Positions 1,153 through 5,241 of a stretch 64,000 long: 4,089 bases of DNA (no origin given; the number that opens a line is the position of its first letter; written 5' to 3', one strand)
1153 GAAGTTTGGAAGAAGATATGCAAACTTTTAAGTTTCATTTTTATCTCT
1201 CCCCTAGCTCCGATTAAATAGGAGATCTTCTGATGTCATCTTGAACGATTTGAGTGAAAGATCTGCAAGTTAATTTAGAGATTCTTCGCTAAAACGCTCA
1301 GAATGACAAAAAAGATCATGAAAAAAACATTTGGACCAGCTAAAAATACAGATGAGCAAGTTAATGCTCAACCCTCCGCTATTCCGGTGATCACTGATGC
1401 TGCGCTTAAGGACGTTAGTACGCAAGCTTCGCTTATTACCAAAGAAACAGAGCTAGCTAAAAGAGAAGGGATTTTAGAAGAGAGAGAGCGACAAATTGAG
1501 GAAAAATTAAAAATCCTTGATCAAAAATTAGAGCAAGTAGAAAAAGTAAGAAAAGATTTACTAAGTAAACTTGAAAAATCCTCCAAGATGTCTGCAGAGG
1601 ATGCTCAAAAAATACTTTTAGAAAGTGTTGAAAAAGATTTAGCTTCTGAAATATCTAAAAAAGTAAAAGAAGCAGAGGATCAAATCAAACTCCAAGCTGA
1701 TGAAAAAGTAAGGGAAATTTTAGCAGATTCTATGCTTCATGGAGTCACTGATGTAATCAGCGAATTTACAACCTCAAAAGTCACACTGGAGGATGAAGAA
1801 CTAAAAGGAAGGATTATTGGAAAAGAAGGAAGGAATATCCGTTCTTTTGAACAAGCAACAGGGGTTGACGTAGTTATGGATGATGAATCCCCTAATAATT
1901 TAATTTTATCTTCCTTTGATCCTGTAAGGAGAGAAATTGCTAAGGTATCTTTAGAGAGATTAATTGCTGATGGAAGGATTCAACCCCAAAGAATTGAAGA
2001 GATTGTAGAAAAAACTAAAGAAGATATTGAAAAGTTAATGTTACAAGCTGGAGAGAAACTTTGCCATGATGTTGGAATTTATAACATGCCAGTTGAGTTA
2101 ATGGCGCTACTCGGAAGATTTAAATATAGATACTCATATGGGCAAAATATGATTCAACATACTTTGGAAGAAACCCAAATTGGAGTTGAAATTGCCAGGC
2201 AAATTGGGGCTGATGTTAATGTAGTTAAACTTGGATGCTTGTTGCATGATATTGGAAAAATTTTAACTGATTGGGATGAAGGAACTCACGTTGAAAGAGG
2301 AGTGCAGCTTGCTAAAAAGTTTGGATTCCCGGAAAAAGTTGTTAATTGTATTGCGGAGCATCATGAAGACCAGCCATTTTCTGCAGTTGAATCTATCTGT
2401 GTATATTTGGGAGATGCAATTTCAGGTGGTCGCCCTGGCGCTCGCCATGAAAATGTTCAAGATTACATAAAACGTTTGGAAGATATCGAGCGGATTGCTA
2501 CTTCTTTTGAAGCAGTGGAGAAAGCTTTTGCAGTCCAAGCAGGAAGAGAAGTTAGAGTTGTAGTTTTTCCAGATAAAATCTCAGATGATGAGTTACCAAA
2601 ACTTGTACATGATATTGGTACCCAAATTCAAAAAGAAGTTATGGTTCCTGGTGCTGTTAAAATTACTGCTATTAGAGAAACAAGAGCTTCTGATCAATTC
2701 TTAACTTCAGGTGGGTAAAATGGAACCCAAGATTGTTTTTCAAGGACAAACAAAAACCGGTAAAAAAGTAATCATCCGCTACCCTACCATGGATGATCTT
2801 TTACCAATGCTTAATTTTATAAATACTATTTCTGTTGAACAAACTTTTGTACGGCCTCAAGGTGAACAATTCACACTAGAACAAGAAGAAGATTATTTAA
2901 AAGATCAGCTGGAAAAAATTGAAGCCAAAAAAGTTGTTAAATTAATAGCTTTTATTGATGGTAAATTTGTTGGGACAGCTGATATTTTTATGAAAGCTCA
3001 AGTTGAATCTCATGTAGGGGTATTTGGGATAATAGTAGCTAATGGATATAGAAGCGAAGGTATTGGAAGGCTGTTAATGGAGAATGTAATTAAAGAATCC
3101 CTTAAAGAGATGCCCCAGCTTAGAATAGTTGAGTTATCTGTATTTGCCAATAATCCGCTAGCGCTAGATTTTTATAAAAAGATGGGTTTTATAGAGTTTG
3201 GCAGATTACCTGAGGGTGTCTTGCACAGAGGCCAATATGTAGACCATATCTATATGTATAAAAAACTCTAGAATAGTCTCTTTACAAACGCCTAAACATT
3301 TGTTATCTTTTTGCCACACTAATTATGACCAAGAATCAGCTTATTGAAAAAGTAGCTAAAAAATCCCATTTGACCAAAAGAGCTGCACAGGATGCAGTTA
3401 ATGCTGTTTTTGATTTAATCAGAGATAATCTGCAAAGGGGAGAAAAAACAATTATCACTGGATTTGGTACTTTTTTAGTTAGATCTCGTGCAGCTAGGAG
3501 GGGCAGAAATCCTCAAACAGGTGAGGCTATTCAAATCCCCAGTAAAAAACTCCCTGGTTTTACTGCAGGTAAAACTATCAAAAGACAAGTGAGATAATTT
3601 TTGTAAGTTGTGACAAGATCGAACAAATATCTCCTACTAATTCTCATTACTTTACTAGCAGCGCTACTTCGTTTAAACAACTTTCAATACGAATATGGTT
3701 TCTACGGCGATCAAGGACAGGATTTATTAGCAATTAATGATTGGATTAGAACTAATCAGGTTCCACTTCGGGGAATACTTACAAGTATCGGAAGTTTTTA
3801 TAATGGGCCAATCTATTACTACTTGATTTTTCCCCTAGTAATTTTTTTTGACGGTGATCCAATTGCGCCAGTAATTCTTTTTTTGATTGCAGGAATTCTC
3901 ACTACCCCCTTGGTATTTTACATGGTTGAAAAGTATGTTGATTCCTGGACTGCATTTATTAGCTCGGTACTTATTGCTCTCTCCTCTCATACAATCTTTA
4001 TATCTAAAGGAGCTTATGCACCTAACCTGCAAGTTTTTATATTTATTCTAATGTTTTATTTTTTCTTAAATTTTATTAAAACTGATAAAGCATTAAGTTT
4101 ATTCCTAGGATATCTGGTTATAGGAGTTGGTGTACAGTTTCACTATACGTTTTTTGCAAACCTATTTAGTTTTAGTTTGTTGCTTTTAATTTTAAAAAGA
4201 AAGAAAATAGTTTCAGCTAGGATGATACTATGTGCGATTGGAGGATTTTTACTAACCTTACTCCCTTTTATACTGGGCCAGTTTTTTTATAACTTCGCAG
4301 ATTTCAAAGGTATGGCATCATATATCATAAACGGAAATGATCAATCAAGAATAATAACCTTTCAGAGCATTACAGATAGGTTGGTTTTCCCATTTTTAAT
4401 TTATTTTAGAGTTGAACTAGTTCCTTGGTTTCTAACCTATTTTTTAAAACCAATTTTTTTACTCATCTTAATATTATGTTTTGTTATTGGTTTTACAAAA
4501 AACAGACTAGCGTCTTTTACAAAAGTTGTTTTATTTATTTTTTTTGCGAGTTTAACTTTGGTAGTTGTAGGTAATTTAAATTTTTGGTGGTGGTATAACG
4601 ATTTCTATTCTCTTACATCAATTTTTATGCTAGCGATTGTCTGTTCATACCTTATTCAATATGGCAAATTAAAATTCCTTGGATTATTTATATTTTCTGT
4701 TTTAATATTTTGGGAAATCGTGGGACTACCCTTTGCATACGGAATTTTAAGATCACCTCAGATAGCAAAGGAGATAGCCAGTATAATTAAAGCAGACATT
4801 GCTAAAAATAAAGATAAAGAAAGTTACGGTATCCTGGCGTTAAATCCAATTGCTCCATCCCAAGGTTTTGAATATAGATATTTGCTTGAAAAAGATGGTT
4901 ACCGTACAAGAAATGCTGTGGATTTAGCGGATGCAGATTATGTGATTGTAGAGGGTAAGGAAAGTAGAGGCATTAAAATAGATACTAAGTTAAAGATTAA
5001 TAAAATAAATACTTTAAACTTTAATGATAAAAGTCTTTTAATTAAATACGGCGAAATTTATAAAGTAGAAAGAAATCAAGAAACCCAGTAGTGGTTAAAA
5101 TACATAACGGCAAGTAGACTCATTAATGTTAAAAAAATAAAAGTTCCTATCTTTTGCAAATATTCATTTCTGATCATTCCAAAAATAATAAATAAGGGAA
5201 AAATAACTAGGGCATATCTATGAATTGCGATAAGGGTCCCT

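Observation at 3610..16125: Cluster of five GT-C glycosyltransferases around an ABC-2 exporter: a candidate envelope or protein glycosylation system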

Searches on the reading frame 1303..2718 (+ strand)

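Call 5: search_protein_families(library=pfam, proteins=[window:1303-2718:+], max_evalue=0.01)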
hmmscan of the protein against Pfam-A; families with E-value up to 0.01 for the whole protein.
window:1303-2718:+ (471 aa): 4 families
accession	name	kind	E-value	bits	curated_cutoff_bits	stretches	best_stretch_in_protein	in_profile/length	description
PF01966.28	HD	-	2.1e-15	57.4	22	1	284-373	2-113/116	HD domain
PF12072.13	RNase_Y_N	-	1.9e-14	54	32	1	44-143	94-193/201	RNase Y N-terminal region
PF00013.35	KH_1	-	2.8e-07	30.6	21.5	1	165-200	8-48/66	KH domain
PF08668.18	HDOD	-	0.00019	21.5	22.9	0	282-321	94-134/196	HDOD domain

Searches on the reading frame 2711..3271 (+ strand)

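Call 5: search_protein_families(library=pfam, proteins=[window:2711-3271:+], max_evalue=0.01)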
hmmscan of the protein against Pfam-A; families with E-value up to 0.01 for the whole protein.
window:2711-3271:+ (186 aa): 5 families
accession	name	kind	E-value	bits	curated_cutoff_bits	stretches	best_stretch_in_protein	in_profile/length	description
PF00583.31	Acetyltransf_1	-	2.5e-15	57.2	20.7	1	60-160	18-116/116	Acetyltransferase (GNAT) family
PF13673.13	Acetyltransf_10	-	4e-11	43.4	23.6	1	67-164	23-111/128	Acetyltransferase (GNAT) domain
PF13508.13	Acetyltransf_7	-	6.2e-11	43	27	1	79-161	7-83/84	Acetyltransferase (GNAT) domain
PF13420.13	Acetyltransf_4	-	1.3e-06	29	24.3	1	23-180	2-154/155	Acetyltransferase (GNAT) domain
PF13302.13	Acetyltransf_3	-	7.1e-05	24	25.4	1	20-160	2-137/138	Acetyltransferase (GNAT) domain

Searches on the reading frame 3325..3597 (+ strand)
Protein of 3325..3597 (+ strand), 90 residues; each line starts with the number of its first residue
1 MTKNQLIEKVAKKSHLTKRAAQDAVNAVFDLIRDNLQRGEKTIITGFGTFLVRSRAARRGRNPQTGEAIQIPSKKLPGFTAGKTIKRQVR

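Call 5: search_protein_families(library=pfam, proteins=[window:3325-3597:+], max_evalue=0.01)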
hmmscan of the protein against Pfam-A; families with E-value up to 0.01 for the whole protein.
window:3325-3597:+ (90 aa): 6 families
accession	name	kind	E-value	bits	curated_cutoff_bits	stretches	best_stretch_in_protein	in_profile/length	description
PF00216.26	Bac_DNA_binding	-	1.4e-31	109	22.4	1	1-89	1-89/90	Bacterial DNA-binding protein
PF18291.6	HU-HIG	-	0.00015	22.2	26.2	1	2-89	33-118/125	HU domain fused to wHTH, Ig, or Glycine-rich motif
PF18289.6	HU-CCDC81_euk_2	-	0.00087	19.7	26.1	1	9-57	9-59/75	CCDC81 eukaryotic HU domain 2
PF10025.14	DUF2267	-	0.00094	19.9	29.8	1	3-40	70-107/122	Uncharacterized conserved protein (DUF2267)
PF18175.6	HU-CCDC81_bac_2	-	0.0058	16.9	35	1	6-52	3-49/70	CCDC81-like prokaryotic HU domain 2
PF14908.11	HU-CCDC81_euk_1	-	0.0069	16.9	26.1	1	13-57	16-60/89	CCDC81 eukaryotic HU domain 1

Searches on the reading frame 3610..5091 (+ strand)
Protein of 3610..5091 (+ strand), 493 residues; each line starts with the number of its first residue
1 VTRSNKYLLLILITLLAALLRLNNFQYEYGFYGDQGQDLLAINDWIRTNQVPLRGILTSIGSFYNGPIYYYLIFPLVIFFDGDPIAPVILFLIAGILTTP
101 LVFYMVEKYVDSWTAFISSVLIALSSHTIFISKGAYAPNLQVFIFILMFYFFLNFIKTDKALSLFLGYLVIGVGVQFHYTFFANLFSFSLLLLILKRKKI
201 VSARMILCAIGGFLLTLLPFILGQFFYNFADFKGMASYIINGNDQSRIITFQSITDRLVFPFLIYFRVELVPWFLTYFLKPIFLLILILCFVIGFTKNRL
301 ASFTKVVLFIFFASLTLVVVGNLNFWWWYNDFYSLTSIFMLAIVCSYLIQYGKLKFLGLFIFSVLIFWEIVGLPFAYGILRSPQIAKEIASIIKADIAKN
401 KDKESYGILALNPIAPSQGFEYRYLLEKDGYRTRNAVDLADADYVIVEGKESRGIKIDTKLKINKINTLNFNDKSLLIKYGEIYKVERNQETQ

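Call 4: search_protein_families(library=pfam, proteins=[window:3610-5091:+], max_evalue=0.01)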
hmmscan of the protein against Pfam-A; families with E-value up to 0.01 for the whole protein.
window:3610-5091:+ (493 aa): 1 family
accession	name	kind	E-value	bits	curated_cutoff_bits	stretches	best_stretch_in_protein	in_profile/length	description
PF13231.12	PMT_2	-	2.6e-06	28.2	26.1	1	80-221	17-158/160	Dolichyl-phosphate-mannose-protein mannosyltransferase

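Call 12: search_protein_families(library=ncbifam, proteins=[window:3610-5091:+], max_evalue=0.1)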
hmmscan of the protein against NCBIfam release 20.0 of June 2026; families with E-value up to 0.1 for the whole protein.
window:3610-5091:+ (493 aa): 1 family
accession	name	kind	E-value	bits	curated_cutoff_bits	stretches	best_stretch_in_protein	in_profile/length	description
NF047966.1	MFS_OXA_tail_dom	subfamily_domain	0.0013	18.3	24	1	364-379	4-19/31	MFS transporter small subunit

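Call 48: search_protein_representatives(protein=window:3610-5091:+)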
Query: 493 residues. Proteins with E-value up to 0.001 (for the whole library): 2150; up to 1e-10: 413; up to 1e-30: 17. The best 150 are listed.
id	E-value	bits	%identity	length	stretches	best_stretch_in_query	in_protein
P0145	5.8e-120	418.1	43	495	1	11-487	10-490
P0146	4.4e-117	408.6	43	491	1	9-487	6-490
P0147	7.2e-107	374.9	42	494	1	4-450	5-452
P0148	8.0e-107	374.7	40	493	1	2-488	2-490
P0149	1.3e-96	341.0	40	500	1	8-486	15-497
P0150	1.6e-89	317.7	42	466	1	5-453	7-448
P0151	9.4e-89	315.2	35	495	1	7-485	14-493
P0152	1.9e-85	304.2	38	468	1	26-486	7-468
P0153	4.4e-85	303.1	35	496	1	4-488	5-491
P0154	3.3e-83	296.9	37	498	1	6-487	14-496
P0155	8.5e-81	288.9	35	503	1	7-485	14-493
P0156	3.2e-80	287.0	44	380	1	76-432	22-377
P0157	7.3e-79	282.5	35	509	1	5-489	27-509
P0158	4.7e-76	273.3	35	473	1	22-488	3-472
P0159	1.2e-44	169.7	27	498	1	9-481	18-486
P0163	4.9e-26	108.3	29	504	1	7-430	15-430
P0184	2.7e-20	89.4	26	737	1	7-449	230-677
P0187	3.4e-20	89.1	28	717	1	6-389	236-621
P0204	2.2e-18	83.1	24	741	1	7-432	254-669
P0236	7.4e-17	78.1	23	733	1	8-397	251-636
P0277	3.4e-15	72.5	26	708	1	10-439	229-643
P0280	4.4e-15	72.2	29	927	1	8-448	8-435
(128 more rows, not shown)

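Call 49: search_protein_families(library=pfam, proteins=[P0184, P0187, P0204, P0236, P0277, P0280, P0145, P0159, P0163], max_evalue=0.001)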
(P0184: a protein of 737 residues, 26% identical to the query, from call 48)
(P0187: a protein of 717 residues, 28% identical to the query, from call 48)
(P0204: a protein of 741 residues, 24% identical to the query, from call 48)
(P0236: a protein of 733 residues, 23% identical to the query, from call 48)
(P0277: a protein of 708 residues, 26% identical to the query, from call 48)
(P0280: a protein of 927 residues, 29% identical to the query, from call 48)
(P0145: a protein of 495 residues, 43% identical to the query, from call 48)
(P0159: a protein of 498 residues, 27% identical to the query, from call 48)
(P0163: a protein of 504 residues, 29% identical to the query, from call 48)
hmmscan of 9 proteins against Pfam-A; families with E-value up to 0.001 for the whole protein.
P0184 (737 aa): 5 families
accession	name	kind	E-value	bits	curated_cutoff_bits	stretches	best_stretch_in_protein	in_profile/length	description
PF00535.33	Glycos_transf_2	-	2.9e-28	99.3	23.3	1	1-159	4-166/168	Glycosyl transferase family 2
PF10111.15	Glyco_tranf_2_2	-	2.5e-09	37.5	27.3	1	2-101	5-104/276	Glycosyltransferase like family 2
PF13231.12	PMT_2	-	1.1e-07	32.7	26.1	1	292-448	6-157/160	Dolichyl-phosphate-mannose-protein mannosyltransferase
PF13641.12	Glyco_tranf_2_3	-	0.00013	22.5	27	1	2-88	8-96/230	Glycosyltransferase like family 2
PF13704.12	Glyco_tranf_2_4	-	0.00037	21.4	27.5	1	14-88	7-81/98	Glycosyl transferase family 2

P0187 (717 aa): 3 families
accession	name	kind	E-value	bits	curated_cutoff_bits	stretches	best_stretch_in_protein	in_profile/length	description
PF00535.33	Glycos_transf_2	-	6.1e-31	108.1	23.3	1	8-170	1-168/168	Glycosyl transferase family 2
PF13231.12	PMT_2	-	4.9e-13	50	26.1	1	297-451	4-159/160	Dolichyl-phosphate-mannose-protein mannosyltransferase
PF10111.15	Glyco_tranf_2_2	-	1.7e-07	31.4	27.3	1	8-112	1-102/276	Glycosyltransferase like family 2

P0204 (741 aa): 4 families
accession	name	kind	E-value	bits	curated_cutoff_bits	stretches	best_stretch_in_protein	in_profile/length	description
PF00535.33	Glycos_transf_2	-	4.1e-28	98.9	23.3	1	8-168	1-166/168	Glycosyl transferase family 2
PF13231.12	PMT_2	-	9.2e-10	39.4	26.1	1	314-468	4-159/160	Dolichyl-phosphate-mannose-protein mannosyltransferase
PF10111.15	Glyco_tranf_2_2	-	5.9e-07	29.7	27.3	1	23-111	19-104/276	Glycosyltransferase like family 2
PF13641.12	Glyco_tranf_2_3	-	1.2e-06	29.2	27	1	5-109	2-107/230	Glycosyltransferase like family 2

P0236 (733 aa): 4 families
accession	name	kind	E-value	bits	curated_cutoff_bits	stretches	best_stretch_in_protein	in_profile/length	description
PF00535.33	Glycos_transf_2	-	1e-34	120.4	23.3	1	6-171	1-167/168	Glycosyl transferase family 2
PF13231.12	PMT_2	-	1e-09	39.3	26.1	1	310-465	4-160/160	Dolichyl-phosphate-mannose-protein mannosyltransferase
PF13641.12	Glyco_tranf_2_3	-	1.6e-05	25.5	27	1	5-98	3-97/230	Glycosyltransferase like family 2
PF02366.24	PMT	-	1.9e-05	24.8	22.7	1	330-465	85-233/245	Dolichyl-phosphate-mannose-protein mannosyltransferase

P0277 (708 aa): 5 families
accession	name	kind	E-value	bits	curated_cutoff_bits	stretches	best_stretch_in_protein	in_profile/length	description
PF00535.33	Glycos_transf_2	-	9.1e-31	107.5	23.3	1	2-161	5-168/168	Glycosyl transferase family 2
PF10111.15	Glyco_tranf_2_2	-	7e-10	39.3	27.3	1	13-101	14-103/276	Glycosyltransferase like family 2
PF13231.12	PMT_2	-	6.6e-09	36.6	26.1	1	303-437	23-159/160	Dolichyl-phosphate-mannose-protein mannosyltransferase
PF02366.24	PMT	-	1.5e-08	35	22.7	1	288-397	68-185/245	Dolichyl-phosphate-mannose-protein mannosyltransferase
PF13641.12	Glyco_tranf_2_3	-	2.1e-06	28.4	27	1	2-90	8-97/230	Glycosyltransferase like family 2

P0280 (927 aa): 1 family
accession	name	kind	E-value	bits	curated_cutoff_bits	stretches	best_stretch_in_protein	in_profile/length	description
PF13231.12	PMT_2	-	0.0003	21.5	26.1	1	67-216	5-152/160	Dolichyl-phosphate-mannose-protein mannosyltransferase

P0145 (495 aa): 1 family
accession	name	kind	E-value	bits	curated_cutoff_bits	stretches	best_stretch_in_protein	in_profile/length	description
PF13231.12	PMT_2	-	7e-06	26.8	26.1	1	64-221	2-159/160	Dolichyl-phosphate-mannose-protein mannosyltransferase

P0159 (498 aa): 1 family
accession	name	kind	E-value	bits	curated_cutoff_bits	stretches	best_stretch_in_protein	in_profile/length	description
PF13231.12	PMT_2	-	8e-07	29.8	26.1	1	76-224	4-153/160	Dolichyl-phosphate-mannose-protein mannosyltransferase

P0163 (504 aa): 1 family
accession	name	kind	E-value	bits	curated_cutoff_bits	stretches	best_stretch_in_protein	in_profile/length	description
PF13231.12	PMT_2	-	3.5e-09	37.5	26.1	1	93-226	22-154/160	Dolichyl-phosphate-mannose-protein mannosyltransferase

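Call 51: search_solved_structures(query=A3, max_evalue=1)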
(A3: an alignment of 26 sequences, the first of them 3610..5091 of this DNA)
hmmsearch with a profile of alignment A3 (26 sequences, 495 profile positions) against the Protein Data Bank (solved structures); distinct sequences matched with E-value up to 1: 2.
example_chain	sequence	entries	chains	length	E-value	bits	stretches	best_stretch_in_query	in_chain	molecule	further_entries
3waj_A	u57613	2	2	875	0.0041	19.1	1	69-131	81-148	Transmembrane oligosaccharyl transferase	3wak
5gmy_A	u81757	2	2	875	0.0041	19.1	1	69-131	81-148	Transmembrane oligosaccharyl transferase, putative | Dolichyl-phosphooligosaccharide-protein glycotransferase 3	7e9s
